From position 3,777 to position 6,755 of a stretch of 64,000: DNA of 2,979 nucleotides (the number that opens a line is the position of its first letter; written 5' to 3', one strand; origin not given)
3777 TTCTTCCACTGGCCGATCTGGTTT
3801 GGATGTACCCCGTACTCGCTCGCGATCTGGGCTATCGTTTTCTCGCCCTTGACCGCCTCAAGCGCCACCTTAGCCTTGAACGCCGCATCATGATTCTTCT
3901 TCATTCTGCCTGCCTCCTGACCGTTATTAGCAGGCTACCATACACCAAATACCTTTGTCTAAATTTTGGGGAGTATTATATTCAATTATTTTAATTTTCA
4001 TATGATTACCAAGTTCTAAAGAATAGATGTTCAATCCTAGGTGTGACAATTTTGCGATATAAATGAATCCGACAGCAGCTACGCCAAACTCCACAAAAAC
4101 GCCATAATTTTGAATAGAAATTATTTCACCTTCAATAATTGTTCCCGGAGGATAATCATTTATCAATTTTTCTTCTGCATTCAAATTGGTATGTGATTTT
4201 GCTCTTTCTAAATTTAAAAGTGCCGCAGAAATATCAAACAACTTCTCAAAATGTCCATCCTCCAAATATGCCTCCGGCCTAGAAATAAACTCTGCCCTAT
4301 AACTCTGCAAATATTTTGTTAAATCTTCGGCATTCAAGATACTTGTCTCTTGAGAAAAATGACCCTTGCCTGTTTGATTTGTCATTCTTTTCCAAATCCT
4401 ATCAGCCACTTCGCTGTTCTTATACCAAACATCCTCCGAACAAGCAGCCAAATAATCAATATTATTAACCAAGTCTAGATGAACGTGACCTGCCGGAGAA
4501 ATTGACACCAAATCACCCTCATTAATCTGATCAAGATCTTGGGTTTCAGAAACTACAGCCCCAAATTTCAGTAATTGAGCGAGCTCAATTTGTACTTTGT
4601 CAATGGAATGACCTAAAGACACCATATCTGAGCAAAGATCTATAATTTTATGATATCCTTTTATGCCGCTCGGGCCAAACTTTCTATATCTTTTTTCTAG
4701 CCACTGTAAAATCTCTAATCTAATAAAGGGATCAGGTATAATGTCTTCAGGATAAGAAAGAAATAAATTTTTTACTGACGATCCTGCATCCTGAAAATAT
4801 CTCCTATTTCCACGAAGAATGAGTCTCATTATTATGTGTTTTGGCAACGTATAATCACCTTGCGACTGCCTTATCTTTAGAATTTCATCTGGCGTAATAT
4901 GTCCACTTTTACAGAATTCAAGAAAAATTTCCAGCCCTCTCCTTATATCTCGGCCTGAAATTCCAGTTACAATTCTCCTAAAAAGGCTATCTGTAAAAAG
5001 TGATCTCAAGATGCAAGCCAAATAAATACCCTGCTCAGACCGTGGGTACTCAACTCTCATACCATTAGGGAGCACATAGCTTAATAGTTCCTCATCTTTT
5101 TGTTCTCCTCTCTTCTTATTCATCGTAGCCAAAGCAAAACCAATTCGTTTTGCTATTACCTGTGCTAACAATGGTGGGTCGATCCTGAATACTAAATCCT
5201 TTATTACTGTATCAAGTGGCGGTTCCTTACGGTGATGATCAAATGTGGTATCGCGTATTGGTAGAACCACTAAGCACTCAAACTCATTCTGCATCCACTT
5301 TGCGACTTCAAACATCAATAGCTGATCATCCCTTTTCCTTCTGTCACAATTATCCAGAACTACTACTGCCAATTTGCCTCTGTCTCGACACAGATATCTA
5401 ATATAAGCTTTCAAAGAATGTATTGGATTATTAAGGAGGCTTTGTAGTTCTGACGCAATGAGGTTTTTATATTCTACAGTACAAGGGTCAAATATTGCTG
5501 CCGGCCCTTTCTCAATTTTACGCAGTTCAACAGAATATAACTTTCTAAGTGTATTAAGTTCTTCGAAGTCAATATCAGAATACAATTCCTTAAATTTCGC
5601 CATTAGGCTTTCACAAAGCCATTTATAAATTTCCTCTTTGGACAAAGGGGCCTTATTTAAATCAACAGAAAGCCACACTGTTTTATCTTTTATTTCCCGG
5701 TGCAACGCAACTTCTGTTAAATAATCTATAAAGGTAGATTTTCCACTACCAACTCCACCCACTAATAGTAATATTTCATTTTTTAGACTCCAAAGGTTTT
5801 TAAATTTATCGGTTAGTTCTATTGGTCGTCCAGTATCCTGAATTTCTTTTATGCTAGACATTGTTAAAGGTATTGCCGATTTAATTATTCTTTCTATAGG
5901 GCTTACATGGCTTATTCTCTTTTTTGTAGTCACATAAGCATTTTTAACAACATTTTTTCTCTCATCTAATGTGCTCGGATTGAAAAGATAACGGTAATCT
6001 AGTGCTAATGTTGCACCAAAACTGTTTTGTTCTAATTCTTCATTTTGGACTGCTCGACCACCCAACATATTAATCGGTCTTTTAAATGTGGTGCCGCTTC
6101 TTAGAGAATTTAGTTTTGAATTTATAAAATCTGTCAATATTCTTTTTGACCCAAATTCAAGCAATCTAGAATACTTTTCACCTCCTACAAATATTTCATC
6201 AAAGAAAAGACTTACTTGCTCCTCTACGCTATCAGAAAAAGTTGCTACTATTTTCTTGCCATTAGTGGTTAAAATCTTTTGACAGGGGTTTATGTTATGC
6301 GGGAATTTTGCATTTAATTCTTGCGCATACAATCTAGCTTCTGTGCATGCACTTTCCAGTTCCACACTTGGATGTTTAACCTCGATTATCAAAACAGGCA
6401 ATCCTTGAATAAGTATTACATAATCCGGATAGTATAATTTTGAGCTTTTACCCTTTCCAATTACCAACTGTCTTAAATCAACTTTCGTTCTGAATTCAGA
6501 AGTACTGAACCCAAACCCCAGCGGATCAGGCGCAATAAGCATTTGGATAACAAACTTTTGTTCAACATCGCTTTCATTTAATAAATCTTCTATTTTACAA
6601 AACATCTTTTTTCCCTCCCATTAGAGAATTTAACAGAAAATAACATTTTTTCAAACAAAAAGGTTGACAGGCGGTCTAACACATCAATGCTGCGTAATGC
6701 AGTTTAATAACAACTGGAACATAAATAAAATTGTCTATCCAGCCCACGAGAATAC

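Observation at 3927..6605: Candidate single-gene defence system: HsdR-N-type PD-(D/E)xK nuclease domain, STAND/KAP-like P-loop NTPase, and a C-terminal S1/OB-fold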

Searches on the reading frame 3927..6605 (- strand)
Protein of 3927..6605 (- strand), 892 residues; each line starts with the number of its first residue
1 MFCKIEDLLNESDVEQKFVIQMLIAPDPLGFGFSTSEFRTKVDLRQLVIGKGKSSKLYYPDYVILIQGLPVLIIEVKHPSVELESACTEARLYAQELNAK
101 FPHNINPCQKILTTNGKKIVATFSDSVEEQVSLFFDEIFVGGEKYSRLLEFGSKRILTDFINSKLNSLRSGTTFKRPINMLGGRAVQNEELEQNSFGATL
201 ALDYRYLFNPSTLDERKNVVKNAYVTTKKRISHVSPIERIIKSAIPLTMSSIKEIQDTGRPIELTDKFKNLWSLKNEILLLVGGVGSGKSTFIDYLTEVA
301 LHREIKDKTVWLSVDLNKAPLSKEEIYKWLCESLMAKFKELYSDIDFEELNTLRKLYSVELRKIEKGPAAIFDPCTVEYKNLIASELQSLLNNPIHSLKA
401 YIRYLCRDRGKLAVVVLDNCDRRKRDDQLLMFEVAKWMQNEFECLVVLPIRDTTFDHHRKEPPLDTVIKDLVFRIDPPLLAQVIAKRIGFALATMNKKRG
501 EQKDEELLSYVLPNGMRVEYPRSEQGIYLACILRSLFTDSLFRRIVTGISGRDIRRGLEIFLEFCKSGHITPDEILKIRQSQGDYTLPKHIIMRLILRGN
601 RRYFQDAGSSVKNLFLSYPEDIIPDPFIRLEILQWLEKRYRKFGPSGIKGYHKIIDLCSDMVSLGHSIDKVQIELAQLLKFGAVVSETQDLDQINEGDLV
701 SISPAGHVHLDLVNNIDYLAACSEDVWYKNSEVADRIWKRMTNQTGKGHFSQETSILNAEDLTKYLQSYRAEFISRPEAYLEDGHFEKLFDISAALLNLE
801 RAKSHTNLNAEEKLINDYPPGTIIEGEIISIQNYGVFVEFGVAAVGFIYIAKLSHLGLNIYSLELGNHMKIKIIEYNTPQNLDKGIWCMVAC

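Call 4: search_protein_families(library=pfam, proteins=[window:3927-6605:-], max_evalue=10)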
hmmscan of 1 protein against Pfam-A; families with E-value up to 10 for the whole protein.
window:3927-6605:- (892 aa): 12 families
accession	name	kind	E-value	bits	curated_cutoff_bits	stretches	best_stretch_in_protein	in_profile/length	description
PF04313.20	HSDR_N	-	4.3e-09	36.9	25.1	1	54-119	122-187/198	Type I restriction enzyme R protein N terminus (HSDR_N)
PF13401.12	AAA_22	-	3e-06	28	27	1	277-424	6-97/130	AAA domain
PF00575.29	S1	-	1.9e-05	25.4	22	1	820-854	4-38/74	S1 RNA binding domain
PF07693.20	KAP_NTPase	-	0.00031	20.5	20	1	280-437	24-177/293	KAP family P-loop domain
PF13555.12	AAA_29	-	0.0011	19.1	27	1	273-298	18-44/61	P-loop containing region of AAA domain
PF16836.11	PSY3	-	0.022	14.8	25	1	385-447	103-167/215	Shu complex component Psy3, DNA-binding description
PF13191.12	AAA_16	-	0.032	15.2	32.6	1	277-431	25-152/167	AAA ATPase domain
PF13245.12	AAA_19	-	0.05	14.2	25.1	1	274-309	9-44/134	AAA domain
PF10923.14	BrxC_BrxD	-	0.089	12.1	22.2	1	276-337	49-112/414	BREX system ATP-binding protein BrxC/D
PF13588.12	HSDR_N_2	-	0.094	13.3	25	1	59-102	38-83/110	Type I restriction enzyme R protein N terminus (HSDR_N)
PF00005.33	ABC_tran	-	0.1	13.6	25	1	275-299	10-34/137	ABC transporter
PF03193.22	RsgA_GTPase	-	0.21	11.8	30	1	273-298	103-128/174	RsgA GTPase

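Call 5: search_protein_families(library=padloc, proteins=[window:3927-6605:-], max_evalue=10)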
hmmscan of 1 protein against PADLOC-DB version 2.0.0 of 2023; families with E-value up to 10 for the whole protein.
window:3927-6605:- (892 aa): 5 families
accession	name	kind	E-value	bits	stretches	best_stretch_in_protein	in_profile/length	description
PDLC04164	AriA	-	0.0072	13.9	1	263-309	13-60/253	-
PDLC03040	REase_I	-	0.0093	11.8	1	44-90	122-165/1029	Type I restriction enzyme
PDLC04135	mad3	-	0.0095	13.5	1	274-301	20-47/374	mads_3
PDLC00512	JetC1|JetC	-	0.011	11.8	1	274-297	40-63/1123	DUF3584 domain; MukB-like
PDLC04140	mad8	-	0.019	12.5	1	275-308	26-59/314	mads_8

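Call 6: search_protein_families(library=ncbifam, proteins=[window:3927-6605:-], max_evalue=10)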
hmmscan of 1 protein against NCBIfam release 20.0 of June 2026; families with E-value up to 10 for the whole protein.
window:3927-6605:- (892 aa): 22 families
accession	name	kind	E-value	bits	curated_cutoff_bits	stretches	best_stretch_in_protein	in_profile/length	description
NF004952.0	PRK06299.1-2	equivalog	3.2e-06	25.7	524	1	809-878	379-451/580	30S ribosomal protein S1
NF040579.1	S1_dom_CvfD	subfamily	5.6e-06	26.6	117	1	820-878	3-63/113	CvfD/Ygs/GSP13 family RNA-binding post-transcriptional regulator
NF005973.0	PRK08059.1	equivalog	2.7e-05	24.3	148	1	816-877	3-66/123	S1 domain-containing post-transcriptional regulator GSP13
NF000907.0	PRK00087.1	equivalog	3.1e-05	22.4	624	1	814-878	557-623/671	bifunctional 4-hydroxy-3-methylbut-2-enyl diphosphate reductase/30S ribosomal protein S1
TIGR00717.1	rpsA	equivalog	4.2e-05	22.3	577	1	811-878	263-333/516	30S ribosomal protein S1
NF005208.0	PRK06676.1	equivalog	0.00041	19.5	368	1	808-876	181-250/391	30S ribosomal protein S1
NF004953.0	PRK06299.1-3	equivalog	0.0017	16.7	720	1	813-854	291-419/580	30S ribosomal protein S1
NF010379.0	PRK13806.1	equivalog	0.0018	17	648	1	808-877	190-261/491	30S ribosomal protein S1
NF008805.1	PRK11824.1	equivalog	0.002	16.6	471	1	808-878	600-672/683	polyribonucleotide nucleotidyltransferase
NF004955.0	PRK06299.1-5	equivalog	0.0044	15.3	878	1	811-877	189-256/566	30S ribosomal protein S1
TIGR00348.1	hsdR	subfamily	0.0045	15.6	284.55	1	51-99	113-164/674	HsdR family type I site-specific deoxyribonuclease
NF005573.0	PRK07252.1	equivalog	0.0062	16.5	183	1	823-877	6-62/120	S1 RNA-binding domain-containing protein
TIGR03591.1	polynuc_phos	equivalog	0.0077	14.7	525.05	1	811-878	609-678/689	polyribonucleotide nucleotidyltransferase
NF004956.0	PRK06299.1-6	equivalog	0.033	12.8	711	1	819-877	284-345/554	30S ribosomal protein S1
NF006333.0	PRK08563.1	equivalog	0.034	13.7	143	1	823-854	84-114/188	DNA-directed RNA polymerase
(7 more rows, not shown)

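Call 7: search_solved_structures(query=window:3927-6605:-, max_evalue=10, show_alignments=3)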
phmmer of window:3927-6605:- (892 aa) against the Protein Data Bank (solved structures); distinct sequences matched with E-value up to 10: 19.
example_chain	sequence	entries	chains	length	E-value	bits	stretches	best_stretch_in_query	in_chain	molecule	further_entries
9zcd_A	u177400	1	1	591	2.1e-09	39.1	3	812-878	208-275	30S ribosomal protein S1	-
2oce_A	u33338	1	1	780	3.2e-05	25.2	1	814-881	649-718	Hypothetical protein PA5201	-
3bzc_A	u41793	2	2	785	3.3e-05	25.2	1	814-881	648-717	Tex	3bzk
7qgh_t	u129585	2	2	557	0.00024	22.4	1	816-866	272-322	30S ribosomal protein S1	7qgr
6h4n_y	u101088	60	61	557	0.00024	22.4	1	816-866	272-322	30S ribosomal protein S1 | Small ribosomal subunit protein bS1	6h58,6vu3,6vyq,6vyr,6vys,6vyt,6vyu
6bu8_Z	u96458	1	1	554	0.00024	22.3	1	816-866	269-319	30S ribosomal protein S1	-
6vz3_H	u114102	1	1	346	0.00083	20.6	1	816-867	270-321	30S ribosomal protein S1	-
8wi7_b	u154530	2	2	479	0.00098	20.3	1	806-876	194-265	30S ribosomal protein bS1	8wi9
28jw_a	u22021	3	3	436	0.0044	18.2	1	814-874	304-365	Ribosomal protein S1 homologue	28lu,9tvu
7a05_A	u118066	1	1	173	0.0054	17.9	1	816-877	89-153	30S ribosomal protein S1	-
2khi_A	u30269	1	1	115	0.013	16.6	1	816-867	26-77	30S ribosomal protein S1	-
28jw_w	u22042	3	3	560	0.17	13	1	815-855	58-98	Plastid-specific ribosomal protein-7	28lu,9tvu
2y0s_E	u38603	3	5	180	0.18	12.8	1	822-855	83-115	RNA POLYMERASE SUBUNIT 4 | DNA-DIRECTED RNA POLYMERASE | RNA POLYMERASE SUBUNIT 7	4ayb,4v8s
2waq_E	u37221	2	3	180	0.26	12.3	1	822-855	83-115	DNA-DIRECTED RNA POLYMERASE RPO7 SUBUNIT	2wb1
2pmz_E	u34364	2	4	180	0.26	12.3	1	822-855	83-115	DNA-directed RNA polymerase subunit E | DNA-directed RNA polymerase, subunit E' (RpoE1)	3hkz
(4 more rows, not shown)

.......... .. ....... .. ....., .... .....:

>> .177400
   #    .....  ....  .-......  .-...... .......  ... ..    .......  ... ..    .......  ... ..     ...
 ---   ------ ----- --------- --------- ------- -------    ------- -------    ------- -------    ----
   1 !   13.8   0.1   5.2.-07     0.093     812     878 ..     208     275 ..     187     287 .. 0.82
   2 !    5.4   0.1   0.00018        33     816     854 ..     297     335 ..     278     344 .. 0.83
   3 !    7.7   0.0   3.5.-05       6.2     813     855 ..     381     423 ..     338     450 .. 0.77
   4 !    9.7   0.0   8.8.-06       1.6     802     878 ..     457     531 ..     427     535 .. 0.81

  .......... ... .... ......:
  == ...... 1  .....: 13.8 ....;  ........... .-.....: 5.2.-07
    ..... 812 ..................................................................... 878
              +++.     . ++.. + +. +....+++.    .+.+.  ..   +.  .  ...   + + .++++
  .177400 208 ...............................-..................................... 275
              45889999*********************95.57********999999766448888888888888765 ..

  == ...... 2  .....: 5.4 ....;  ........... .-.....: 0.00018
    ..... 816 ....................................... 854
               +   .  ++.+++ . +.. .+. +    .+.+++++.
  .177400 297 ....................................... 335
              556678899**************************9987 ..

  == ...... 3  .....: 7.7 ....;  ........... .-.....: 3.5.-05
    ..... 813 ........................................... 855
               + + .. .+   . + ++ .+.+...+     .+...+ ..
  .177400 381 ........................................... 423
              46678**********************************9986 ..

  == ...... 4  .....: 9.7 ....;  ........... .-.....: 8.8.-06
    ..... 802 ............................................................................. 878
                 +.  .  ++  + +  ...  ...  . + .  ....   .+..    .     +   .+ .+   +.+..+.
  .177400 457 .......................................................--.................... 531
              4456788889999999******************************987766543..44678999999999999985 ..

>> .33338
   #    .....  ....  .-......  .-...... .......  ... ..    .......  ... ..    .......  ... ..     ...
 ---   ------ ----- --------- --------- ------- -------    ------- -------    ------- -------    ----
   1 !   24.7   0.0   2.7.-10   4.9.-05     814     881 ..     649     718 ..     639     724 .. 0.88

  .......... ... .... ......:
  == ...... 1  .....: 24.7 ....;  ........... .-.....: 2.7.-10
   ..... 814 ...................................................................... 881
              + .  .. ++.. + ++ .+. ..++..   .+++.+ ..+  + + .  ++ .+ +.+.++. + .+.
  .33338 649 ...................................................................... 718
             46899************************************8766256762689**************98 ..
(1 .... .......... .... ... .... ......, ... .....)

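Call 10: find_homologous_proteins(query=window:3927-6605:-, max_evalue=0.001)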
Query window:3927-6605:- (892 aa): 1097 proteins with E <= 0.001 among 8000 candidates; the best 120 are listed.
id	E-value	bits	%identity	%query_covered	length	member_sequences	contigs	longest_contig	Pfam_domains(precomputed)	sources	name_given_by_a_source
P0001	0.0e+0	1152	57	98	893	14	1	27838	PF04313.21,PF00575.30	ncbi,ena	-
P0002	0.0e+0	1085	54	98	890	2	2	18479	PF04313.21,PF00575.30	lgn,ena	-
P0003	0.0e+0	1079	54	98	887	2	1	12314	PF04313.21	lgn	-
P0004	0.0e+0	1075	54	98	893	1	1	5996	PF04313.21,PF00575.30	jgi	jgi:hypothetical protein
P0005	0.0e+0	1054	53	98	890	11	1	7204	PF04313.21,PF00575.30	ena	-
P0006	3.0e-294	996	51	98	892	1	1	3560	PF04313.21,PF00575.30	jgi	-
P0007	1.3e-291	988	51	99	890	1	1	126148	PF04313.21,PF00575.30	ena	-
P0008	1.9e-290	984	51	99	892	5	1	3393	PF04313.21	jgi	-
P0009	1.9e-290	984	51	98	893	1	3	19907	PF04313.21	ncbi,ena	-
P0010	1.1e-289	981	52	96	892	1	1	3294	PF04313.21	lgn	-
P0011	3.3e-287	973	50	98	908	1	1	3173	PF04313.21,PF00575.30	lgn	-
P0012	1.2e-286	971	49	98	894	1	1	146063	PF04313.21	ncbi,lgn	-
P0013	1.4e-284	964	54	87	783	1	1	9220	PF04313.21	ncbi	-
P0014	4.3e-284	963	49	98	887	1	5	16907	PF04313.21,PF00575.30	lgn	-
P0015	4.7e-284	963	50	98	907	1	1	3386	PF04313.21,PF00575.30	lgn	-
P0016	5.3e-282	956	49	98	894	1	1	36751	PF04313.21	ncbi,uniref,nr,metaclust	ncbi:ribosomal protein S1 (plasmid) [Desulfocapsa sulfexigens DSM 10523]|uniref:Ribosomal protein S1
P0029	1.3e-270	918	48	98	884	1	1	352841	PF04313.21,PF00575.30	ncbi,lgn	-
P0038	1.3e-254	865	45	99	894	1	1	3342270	PF04313.21,PF00575.30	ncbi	-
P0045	6.6e-250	850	46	98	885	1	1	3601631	PF04313.21,PF00575.30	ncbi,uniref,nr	ncbi:type I restriction endonuclease [Bdellovibrio sp. 22V]|uniref:type I restriction endonuclease n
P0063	6.3e-245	833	43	98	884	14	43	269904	PF04313.21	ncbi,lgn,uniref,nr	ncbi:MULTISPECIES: type I restriction endonuclease [Pseudomonas syringae group]|uniref:type I restri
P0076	5.0e-242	824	44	95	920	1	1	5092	PF00076.29,PF04313.21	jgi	jgi:energy-coupling factor transporter ATP-binding protein EcfA2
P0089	9.0e-241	820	43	98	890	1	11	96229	PF04313.21,PF00575.30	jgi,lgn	jgi:cold shock CspA family protein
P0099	3.6e-239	814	43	98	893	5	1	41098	PF04313.21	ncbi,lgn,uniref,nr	ncbi:S1 RNA-binding domain-containing protein [Alcaligenes faecalis]|uniref:S1 RNA-binding domain-co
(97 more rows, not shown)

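Call 14: find_encoding_contigs(protein=P0001, flank=10000, max_places=2)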
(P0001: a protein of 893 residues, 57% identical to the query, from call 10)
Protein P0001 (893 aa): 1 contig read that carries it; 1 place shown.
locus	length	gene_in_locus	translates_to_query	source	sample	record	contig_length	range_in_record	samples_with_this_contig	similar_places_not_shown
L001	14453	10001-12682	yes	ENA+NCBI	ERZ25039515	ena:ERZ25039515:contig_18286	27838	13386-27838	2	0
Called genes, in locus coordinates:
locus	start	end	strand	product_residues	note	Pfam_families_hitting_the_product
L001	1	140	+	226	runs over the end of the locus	PF03167:UDG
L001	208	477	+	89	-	PF01713:Smr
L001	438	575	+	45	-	-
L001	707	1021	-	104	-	PF12732:YtxH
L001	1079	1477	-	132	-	-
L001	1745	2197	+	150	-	PF03358:FMN_red (weak), PF12724:Flavodoxin_5, PF00258:Flavodoxin_1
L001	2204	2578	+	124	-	PF04241:DUF423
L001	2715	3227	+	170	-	PF00578:AhpC-TSA, PF08534:Redoxin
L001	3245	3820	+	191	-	PF00578:AhpC-TSA, PF08534:Redoxin (weak)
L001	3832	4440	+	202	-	PF00578:AhpC-TSA, PF08534:Redoxin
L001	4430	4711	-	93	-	-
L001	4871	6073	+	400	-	PF00724:Oxidored_FMN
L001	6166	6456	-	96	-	PF12850:Metallophos_2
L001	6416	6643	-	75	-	PF00149:Metallophos, PF12850:Metallophos_2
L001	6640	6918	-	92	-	PF04389:Peptidase_M28 (weak)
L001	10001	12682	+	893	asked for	PF04313:HSDR_N (weak), PF00575:S1 (weak)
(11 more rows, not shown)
